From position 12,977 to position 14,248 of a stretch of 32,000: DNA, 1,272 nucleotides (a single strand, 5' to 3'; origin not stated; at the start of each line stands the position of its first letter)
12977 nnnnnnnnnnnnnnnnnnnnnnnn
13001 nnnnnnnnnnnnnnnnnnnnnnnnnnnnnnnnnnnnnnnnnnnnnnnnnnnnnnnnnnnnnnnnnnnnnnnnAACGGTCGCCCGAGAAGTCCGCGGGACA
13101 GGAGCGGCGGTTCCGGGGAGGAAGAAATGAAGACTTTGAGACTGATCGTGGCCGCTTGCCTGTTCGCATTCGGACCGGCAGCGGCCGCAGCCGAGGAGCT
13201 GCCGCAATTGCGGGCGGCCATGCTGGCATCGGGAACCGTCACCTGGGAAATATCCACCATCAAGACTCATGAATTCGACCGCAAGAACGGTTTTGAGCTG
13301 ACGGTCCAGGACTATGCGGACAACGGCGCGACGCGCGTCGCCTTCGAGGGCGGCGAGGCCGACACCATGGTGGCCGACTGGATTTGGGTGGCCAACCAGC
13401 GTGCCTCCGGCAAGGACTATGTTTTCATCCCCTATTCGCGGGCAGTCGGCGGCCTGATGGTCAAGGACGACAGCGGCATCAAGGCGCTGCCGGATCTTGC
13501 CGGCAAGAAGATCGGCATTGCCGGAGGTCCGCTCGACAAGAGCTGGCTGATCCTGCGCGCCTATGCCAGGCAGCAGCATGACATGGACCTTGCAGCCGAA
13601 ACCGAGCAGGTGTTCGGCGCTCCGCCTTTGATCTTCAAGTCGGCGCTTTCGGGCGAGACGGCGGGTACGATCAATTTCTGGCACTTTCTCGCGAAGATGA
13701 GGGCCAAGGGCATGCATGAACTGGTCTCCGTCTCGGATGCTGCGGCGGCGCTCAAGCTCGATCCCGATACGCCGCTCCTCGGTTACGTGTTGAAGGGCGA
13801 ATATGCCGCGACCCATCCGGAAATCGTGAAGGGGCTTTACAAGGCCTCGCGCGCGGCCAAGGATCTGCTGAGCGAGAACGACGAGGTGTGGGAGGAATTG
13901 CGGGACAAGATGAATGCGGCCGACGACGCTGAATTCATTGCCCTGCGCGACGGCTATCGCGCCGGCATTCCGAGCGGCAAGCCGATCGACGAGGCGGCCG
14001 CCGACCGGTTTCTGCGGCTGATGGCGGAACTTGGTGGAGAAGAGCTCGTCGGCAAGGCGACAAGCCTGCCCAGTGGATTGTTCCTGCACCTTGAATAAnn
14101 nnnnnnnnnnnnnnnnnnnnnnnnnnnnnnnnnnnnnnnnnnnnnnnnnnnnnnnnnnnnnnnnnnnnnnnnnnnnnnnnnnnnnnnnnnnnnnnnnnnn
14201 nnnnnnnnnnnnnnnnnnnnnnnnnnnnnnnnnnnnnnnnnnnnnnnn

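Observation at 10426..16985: Eight-gene translationally coupled operon of secreted proteins plus two ABC systems: candidate lanthanide/cofactor supply machinery for XoxF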

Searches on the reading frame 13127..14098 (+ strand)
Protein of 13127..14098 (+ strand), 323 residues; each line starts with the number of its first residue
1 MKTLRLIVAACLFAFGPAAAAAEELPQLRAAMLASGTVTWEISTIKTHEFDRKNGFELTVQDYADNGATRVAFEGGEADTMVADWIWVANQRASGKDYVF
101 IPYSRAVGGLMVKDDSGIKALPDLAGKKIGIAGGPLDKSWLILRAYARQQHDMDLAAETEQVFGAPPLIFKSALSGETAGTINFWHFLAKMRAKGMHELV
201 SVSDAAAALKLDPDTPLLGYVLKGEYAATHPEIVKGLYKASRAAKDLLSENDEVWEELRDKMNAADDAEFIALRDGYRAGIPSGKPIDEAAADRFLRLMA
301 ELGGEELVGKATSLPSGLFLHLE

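Call 4: search_protein_families(library=pfam, proteins=[window:13127-14098:+], max_evalue=0.01)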
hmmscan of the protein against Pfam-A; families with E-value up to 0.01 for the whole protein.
window:13127-14098:+ (323 aa): 1 family
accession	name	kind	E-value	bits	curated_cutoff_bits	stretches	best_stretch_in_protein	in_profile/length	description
PF09084.16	NMT1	-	2.3e-08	34.6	20.5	1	52-248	17-209/216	NMT1/THI5 like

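Call 5: search_protein_families(library=ncbifam, proteins=[window:13127-14098:+], max_evalue=0.01)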
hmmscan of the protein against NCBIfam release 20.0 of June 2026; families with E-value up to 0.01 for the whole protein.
window:13127-14098:+ (323 aa): 3 families
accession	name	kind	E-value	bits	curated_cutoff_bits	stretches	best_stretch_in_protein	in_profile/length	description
TIGR01728.1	SsuA_fam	subfamily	1.9e-06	27.3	163.5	1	90-146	64-122/290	aliphatic sulfonate ABC transporter substrate-binding protein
TIGR01729.1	taurine_ABC_bnd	equivalog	2.1e-05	24.1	304.25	1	109-259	83-224/300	taurine ABC transporter substrate-binding protein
TIGR02122.1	TRAP_TAXI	subfamily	0.0029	16.5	84.35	1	102-132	118-147/320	TAXI family TRAP transporter solute-binding subunit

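Call 14: find_homologous_proteins(query=window:13127-14095:+, max_evalue=0.00001)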
Query window:13127-14095:+ (323 aa): 3104 proteins with E <= 0.00001 among 8000 candidates; the best 120 are listed.
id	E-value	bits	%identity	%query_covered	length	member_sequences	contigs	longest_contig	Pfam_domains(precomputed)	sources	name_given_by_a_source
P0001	5.7e-209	710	99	100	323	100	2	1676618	PF09084.17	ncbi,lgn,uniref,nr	ncbi:ABC transporter substrate-binding protein [Sinorhizobium meliloti]|uniref:ABC transporter subst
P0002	4.2e-190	648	92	98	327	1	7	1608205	PF09084.17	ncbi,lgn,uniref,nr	ncbi:ABC transporter substrate-binding protein [Sinorhizobium medicae]|uniref:ABC transporter substr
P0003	4.7e-189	645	89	100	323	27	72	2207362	PF09084.17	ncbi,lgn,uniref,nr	ncbi:ABC transporter substrate-binding protein [Sinorhizobium fredii]|uniref:ABC transporter substra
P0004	1.5e-187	640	89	100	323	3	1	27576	PF09084.17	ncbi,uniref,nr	ncbi:ABC transporter substrate-binding protein [Sinorhizobium sp. BJ1]|uniref:ABC transporter substr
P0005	2.4e-183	626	87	100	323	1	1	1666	PF09084.17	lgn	-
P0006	6.1e-183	625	88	100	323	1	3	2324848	PF09084.17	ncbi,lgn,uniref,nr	ncbi:ABC transporter substrate-binding protein [Sinorhizobium numidicum]|uniref:ABC transporter subs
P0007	7.7e-183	625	87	100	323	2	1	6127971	PF09084.17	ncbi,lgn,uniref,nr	ncbi:ABC transporter substrate-binding protein [Ensifer sp. BR816]|uniref:ABC transporter substrate-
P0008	6.4e-182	621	87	100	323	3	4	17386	PF09084.17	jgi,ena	jgi:NitT/TauT family transport system substrate-binding protein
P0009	9.7e-182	621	88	93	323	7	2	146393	PF09084.17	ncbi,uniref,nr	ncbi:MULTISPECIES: ABC transporter substrate-binding protein [unclassified Sinorhizobium]|uniref:ABC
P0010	6.2e-181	618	89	97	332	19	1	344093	PF09084.17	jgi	-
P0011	1.1e-178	611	86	100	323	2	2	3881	PF09084.17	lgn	-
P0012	3.0e-178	609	85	100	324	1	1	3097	PF09084.17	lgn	-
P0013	3.6e-178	609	85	100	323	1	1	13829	PF09084.17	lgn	-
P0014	4.8e-178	609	84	100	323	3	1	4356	PF09084.17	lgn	-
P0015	6.5e-178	608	85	100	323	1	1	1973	PF09084.17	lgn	-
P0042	2.7e-154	531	74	100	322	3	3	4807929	PF09084.17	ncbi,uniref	ncbi:ABC transporter substrate-binding protein [Roseibium salinum]|uniref:ABC transporter substrate-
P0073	4.2e-146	504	73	93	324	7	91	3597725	PF09084.17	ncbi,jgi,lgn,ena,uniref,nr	ncbi:MAG: ABC transporter substrate-binding protein [Rhodobacteraceae bacterium]|jgi:NitT/TauT famil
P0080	2.9e-144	498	70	99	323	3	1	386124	PF09084.17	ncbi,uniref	ncbi:ABC transporter substrate-binding protein [Rhodospirillum sp. A1_3_36]|uniref:ABC transporter s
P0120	3.7e-129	448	65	98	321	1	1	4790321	PF09084.17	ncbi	-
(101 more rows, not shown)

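Call 20: find_encoding_contigs(protein=P0073, flank=9000, max_places=3)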
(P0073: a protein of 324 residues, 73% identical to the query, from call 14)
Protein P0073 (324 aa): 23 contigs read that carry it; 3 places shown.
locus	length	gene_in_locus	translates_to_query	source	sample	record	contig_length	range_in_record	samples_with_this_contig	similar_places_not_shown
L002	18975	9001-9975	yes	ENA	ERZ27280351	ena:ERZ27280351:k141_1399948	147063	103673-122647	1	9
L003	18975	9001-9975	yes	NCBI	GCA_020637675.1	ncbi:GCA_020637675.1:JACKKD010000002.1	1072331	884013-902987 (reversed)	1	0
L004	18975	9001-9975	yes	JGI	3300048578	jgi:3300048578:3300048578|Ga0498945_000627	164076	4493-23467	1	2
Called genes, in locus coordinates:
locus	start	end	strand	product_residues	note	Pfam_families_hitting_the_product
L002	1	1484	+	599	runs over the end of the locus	PF01011:PQQ, PF13360:PQQ_2, PF13570:Beta-prop_ACSF4 (faint), PF01011:PQQ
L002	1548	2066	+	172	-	PF13442:Cytochrome_CBB3 (weak)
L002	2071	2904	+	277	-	PF00497:SBP_bac_3 (weak), PF03466:LysR_substrate (faint)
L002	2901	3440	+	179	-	PF00581:Rhodanese (weak)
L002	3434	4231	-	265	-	PF13501:SoxY, PF08770:SoxZ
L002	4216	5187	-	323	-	-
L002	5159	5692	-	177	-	PF10604:Polyketide_cyc2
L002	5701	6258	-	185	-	PF11684:DUF3280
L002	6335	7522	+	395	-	PF13458:Peripla_BP_6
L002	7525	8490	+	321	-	-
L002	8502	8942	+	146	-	-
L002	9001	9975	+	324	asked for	PF09084:NMT1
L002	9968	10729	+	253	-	PF00528:BPD_transp_1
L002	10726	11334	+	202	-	PF00005:ABC_tran, PF13191:AAA_16 (weak), PF13304:AAA_21 (faint)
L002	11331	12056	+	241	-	PF13555:AAA_29 (weak), PF00005:ABC_tran, PF13304:AAA_21 (faint)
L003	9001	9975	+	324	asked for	PF09084:NMT1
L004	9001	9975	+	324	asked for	PF09084:NMT1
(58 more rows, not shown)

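Call 21: find_encoding_contigs(protein=P0080, flank=9000, max_places=2)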
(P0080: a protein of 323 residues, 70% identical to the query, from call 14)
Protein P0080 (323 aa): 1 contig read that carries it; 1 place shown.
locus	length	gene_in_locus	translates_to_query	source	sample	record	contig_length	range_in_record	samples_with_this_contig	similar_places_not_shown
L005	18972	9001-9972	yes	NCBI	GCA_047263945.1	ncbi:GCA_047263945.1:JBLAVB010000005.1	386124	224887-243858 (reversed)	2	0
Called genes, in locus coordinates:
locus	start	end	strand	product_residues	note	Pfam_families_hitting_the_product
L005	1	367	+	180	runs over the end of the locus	PF13442:Cytochrome_CBB3 (weak)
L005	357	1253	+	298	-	PF00497:SBP_bac_3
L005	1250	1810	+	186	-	-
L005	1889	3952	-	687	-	PF02743:dCache_1, PF22673:MCP-like_PDC_1, PF00672:HAMP, PF00015:MCPsignal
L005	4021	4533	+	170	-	-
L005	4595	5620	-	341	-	-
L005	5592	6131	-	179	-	PF10604:Polyketide_cyc2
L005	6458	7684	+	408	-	PF13458:Peripla_BP_6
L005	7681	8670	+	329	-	-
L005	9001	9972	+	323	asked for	PF09084:NMT1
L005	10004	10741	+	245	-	PF00528:BPD_transp_1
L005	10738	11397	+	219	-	-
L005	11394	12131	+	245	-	PF00005:ABC_tran, PF13304:AAA_21 (faint)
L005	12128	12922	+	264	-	PF01061:ABC2_membrane, PF12698:ABC2_membrane_3, PF12679:ABC2_membrane_2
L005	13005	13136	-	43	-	-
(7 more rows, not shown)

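Call 37: search_solved_structures(query=window:13127-14095:+, max_evalue=0.01)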
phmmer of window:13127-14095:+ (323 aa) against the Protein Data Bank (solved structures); distinct sequences matched with E-value up to 0.01: 4.
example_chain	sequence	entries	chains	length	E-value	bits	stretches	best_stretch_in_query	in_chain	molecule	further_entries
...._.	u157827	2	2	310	7.9e-61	208.9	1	29-321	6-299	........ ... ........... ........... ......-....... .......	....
9ooz_A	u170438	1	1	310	2e-60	207.5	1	29-321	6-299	ABC transporter substrate binding protein (Subunit A)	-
3qsl_A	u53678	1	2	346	0.00035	22.8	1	3-135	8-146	Putative exported protein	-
4zef_A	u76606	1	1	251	0.0088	18.2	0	70-137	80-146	Amino acid ABC transporter amino acid-binding/permease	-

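Call 44: search_solved_structures(query=window:13127-14095:+, max_evalue=1e-10, show_alignments=2)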
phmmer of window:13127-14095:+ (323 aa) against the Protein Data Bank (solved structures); distinct sequences matched with E-value up to 1e-10: 2.
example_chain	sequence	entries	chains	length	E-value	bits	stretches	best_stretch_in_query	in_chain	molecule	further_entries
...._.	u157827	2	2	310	7.9e-61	208.9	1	29-321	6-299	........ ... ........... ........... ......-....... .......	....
9ooz_A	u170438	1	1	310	2e-60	207.5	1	29-321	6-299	ABC transporter substrate binding protein (Subunit A)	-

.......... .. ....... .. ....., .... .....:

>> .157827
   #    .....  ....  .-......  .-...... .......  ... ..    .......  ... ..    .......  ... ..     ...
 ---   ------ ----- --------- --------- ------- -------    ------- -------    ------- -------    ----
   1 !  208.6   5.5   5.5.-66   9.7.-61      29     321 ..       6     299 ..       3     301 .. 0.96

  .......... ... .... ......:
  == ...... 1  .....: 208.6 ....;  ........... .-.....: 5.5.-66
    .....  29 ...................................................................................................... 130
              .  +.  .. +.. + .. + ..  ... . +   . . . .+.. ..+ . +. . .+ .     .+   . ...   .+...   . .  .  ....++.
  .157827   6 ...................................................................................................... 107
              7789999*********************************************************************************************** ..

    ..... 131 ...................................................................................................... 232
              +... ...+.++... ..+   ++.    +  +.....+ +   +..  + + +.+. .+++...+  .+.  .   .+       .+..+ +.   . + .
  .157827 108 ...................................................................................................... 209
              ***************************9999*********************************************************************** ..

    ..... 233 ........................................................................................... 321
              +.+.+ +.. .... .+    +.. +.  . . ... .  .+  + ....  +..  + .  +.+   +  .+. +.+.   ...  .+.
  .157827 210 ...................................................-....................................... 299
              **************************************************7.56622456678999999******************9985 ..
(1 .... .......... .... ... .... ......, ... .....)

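Call 76: find_encoding_contigs(protein=P0120, flank=8000, max_places=1)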
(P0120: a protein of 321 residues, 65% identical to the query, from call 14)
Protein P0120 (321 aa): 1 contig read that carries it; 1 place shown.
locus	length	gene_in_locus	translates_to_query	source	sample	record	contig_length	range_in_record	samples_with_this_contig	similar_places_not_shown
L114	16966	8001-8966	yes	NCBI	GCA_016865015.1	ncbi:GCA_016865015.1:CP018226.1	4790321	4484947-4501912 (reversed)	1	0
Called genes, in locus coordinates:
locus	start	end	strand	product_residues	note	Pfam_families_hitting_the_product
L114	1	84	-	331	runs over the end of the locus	PF00005:ABC_tran, PF13304:AAA_21 (faint)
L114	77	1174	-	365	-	PF00005:ABC_tran, PF17912:OB_MalK (weak), PF08402:TOBE_2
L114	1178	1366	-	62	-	-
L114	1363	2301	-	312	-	PF00528:BPD_transp_1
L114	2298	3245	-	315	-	PF00528:BPD_transp_1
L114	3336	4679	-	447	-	PF01547:SBP_bac_1, PF13416:SBP_bac_8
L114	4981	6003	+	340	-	PF00356:LacI, PF13407:Peripla_BP_4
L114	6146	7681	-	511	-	PF00890:FAD_binding_2 (faint), PF01266:DAO (faint), PF00732:GMC_oxred_N, PF05199:GMC_oxred_C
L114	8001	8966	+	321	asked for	PF09084:NMT1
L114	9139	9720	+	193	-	PF00528:BPD_transp_1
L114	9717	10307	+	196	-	PF03193:RsgA_GTPase (faint), PF00005:ABC_tran, PF13304:AAA_21 (faint)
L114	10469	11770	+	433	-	PF23500:DUF7133 (weak), PF22807:TrAA12, PF07995:GSDH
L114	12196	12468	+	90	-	-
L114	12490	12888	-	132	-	-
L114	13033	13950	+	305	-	PF00528:BPD_transp_1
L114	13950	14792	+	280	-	PF00528:BPD_transp_1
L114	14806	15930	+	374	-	PF00005:ABC_tran, PF13304:AAA_21 (faint), PF08402:TOBE_2 (weak)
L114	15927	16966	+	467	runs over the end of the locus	PF00890:FAD_binding_2 (faint), PF12831:FAD_oxidored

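Call 77: find_encoding_contigs(protein=P0042, flank=8000, max_places=1)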
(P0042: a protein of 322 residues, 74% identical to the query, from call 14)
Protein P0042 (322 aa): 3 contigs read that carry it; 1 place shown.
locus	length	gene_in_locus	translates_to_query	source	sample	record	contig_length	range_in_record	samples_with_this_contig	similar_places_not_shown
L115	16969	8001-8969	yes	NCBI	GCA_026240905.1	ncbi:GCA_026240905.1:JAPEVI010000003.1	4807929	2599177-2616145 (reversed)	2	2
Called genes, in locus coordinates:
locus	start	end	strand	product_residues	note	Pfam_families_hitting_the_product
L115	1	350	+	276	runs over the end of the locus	PF00756:Esterase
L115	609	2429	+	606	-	PF01011:PQQ, PF13360:PQQ_2, PF13570:Beta-prop_ACSF4 (faint), PF01011:PQQ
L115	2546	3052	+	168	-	PF13442:Cytochrome_CBB3 (weak)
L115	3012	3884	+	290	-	PF00497:SBP_bac_3 (faint)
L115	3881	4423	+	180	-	PF00581:Rhodanese (weak)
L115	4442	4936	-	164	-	PF11684:DUF3280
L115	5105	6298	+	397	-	PF13458:Peripla_BP_6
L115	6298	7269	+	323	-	-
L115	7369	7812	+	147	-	-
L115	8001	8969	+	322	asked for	PF09084:NMT1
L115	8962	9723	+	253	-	PF00528:BPD_transp_1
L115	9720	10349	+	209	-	PF00005:ABC_tran, PF13304:AAA_21 (weak)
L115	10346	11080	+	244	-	PF00005:ABC_tran, PF13304:AAA_21 (faint)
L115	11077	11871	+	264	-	PF01061:ABC2_membrane, PF12698:ABC2_membrane_3, PF12679:ABC2_membrane_2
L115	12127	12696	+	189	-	PF04828:GFA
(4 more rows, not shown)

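Call 78: search_dna_similar(query=window:13127-14095:+, collection=plasmids, mode=protein, max_rows=60, rows=spread, max_evalue=1e-30)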
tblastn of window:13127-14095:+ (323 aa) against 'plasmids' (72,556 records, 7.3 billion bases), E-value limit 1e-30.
Records with a match: 166; places in all: 167; records where one place covers at least 80% of the query: 165.
Best place of each record, by identity: >=99% 38; 95-99% 13; 90-95% 17; 80-90% 3; 60-80% 23; <60% 72.
By first word of the organism name: Sinorhizobium 74; Pseudosulfitobacter 40; Rhizobium 9; Phaeobacter 7; Azospirillum 5; Sulfitobacter 4; Phyllobacterium 4; Sagittula 3; Alloyangia 2; Salipiger 2; and 12 more.
By predicted mobility (MOB-suite, as given by PLSDB): non-mobilizable 95; mobilizable 58; conjugative 13.
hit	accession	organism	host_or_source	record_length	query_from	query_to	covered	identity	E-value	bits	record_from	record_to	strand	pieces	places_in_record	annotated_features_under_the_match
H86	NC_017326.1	Sinorhizobium meliloti SM11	-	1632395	1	323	100%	100.0%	0e+0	600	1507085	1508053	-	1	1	none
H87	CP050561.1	Sinorhizobium meliloti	Melilotus officinalis,cell culture,root ...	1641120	1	323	100%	100.0%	0e+0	600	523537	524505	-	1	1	ABC transporter substrate-binding protein | ABC transporter permease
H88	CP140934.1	Sinorhizobium meliloti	Medicago lupulina,whole organism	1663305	1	323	100%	100.0%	0e+0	600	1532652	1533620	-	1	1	ABC transporter substrate-binding protein | ABC transporter permease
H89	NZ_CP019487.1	Sinorhizobium meliloti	alfalfa,single cell,nitrogen fixing ...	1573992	1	323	100%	99.7%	0e+0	598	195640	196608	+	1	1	none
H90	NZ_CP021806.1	Sinorhizobium meliloti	Medicago truncatula,Single Cell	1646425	1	323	100%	99.7%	0e+0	598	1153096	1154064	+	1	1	none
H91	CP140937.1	Sinorhizobium meliloti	Medicago lupulina,whole organism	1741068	1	323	100%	99.7%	0e+0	598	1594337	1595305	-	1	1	ABC transporter substrate-binding protein | ABC transporter permease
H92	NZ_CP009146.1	Sinorhizobium meliloti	Medicago orbicularis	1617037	1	323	100%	99.7%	0e+0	597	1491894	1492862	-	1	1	none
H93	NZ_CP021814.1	Sinorhizobium meliloti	Medicago truncatula,Single Cell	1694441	1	323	100%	99.4%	0e+0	596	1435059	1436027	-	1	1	none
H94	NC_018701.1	Sinorhizobium meliloti Rm41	-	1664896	1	323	100%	99.4%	0e+0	595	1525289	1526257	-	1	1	none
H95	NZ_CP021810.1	Sinorhizobium meliloti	Medicago sativa,Single Cell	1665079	1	323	100%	99.4%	0e+0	595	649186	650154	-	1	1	none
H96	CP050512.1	Sinorhizobium meliloti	Medicago sativa,cell culture,root nodule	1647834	1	323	100%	99.4%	0e+0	595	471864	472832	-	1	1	ABC transporter substrate-binding protein | ABC transporter permease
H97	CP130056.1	Sinorhizobium meliloti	Medicago,Cell culture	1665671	1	323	100%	99.4%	0e+0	595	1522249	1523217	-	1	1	ABC transporter substrate-binding protein | ABC transporter permease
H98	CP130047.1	Sinorhizobium meliloti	Medicago,Cell culture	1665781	1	323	100%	99.1%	2e-163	601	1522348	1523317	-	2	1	ABC transporter permease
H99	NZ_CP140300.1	Sinorhizobium kummerowiae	Kummerowia stipulacea,Pure culture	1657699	1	323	100%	99.1%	0e+0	595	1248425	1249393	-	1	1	none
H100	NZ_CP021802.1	Sinorhizobium meliloti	Medicago sativa,Single Cell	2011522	1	323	100%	98.8%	0e+0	588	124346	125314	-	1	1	none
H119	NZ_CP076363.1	Gemmobacter fulvus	cell culture,Anabaena culture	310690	35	323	89%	61.2%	2e-115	374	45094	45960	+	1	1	ABC transporter substrate-binding protein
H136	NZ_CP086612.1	Shinella zoogloeoides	-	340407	35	321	89%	53.3%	2e-94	313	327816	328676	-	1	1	ABC transporter substrate-binding protein | ATP-binding cassette domain-containing protein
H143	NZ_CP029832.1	Azospirillum ramasamyi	single cell,Cow dung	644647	32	319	89%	42.6%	4e-67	234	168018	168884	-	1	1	ABC transporter substrate-binding protein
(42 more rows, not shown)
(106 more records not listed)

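Call 79: get_annotated_region(hit=H119, flank=7000)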
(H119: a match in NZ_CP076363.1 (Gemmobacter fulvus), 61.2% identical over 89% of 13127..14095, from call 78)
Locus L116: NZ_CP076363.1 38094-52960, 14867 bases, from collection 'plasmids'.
description: Gemmobacter fulvus strain con5 plasmid p2, complete sequence
organism: Gemmobacter fulvus (NCBI taxid 2840474)
taxonomy: Bacteria; Pseudomonadota; Alphaproteobacteria; Rhodobacterales; Paracoccaceae; Gemmobacter; Gemmobacter fulvus
host: -; source: cell culture,Anabaena culture; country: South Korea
typing (MOB-suite, as given by PLSDB): non-mobilizable
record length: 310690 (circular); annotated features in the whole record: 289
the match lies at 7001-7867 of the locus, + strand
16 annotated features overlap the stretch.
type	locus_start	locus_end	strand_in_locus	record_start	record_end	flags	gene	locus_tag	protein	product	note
CDS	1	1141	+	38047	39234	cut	-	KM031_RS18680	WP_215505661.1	ABC transporter substrate-binding protein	-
CDS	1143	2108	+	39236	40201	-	-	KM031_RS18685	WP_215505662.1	YVTN family beta-propeller repeat protein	-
CDS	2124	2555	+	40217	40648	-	-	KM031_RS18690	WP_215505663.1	hypothetical protein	-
CDS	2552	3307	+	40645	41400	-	-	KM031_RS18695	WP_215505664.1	ABC transporter ATP-binding protein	-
CDS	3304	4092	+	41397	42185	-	-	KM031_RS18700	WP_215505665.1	ABC transporter permease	-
CDS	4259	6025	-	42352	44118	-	-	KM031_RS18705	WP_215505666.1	PQQ-dependent methanol/ethanol family dehydrogenase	-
CDS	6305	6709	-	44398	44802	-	-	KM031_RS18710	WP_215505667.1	c-type cytochrome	-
CDS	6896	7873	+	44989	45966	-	-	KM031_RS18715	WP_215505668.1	ABC transporter substrate-binding protein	-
CDS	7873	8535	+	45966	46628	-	-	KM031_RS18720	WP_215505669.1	ATP-binding cassette domain-containing protein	-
CDS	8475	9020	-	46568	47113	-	-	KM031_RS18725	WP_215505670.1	tetratricopeptide repeat protein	-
CDS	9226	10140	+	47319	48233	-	-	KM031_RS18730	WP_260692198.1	MurR/RpiR family transcriptional regulator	GO:0006355 - regulation of DNA-templated transcription [Evidence IEA]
CDS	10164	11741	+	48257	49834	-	-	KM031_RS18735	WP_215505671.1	ABC transporter substrate-binding protein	-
CDS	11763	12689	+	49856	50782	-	-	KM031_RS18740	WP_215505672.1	ABC transporter permease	GO:0055085 - transmembrane transport [Evidence IEA]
CDS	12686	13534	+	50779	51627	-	-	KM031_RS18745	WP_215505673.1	ABC transporter permease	-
CDS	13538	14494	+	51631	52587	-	-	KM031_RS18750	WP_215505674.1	ABC transporter ATP-binding protein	-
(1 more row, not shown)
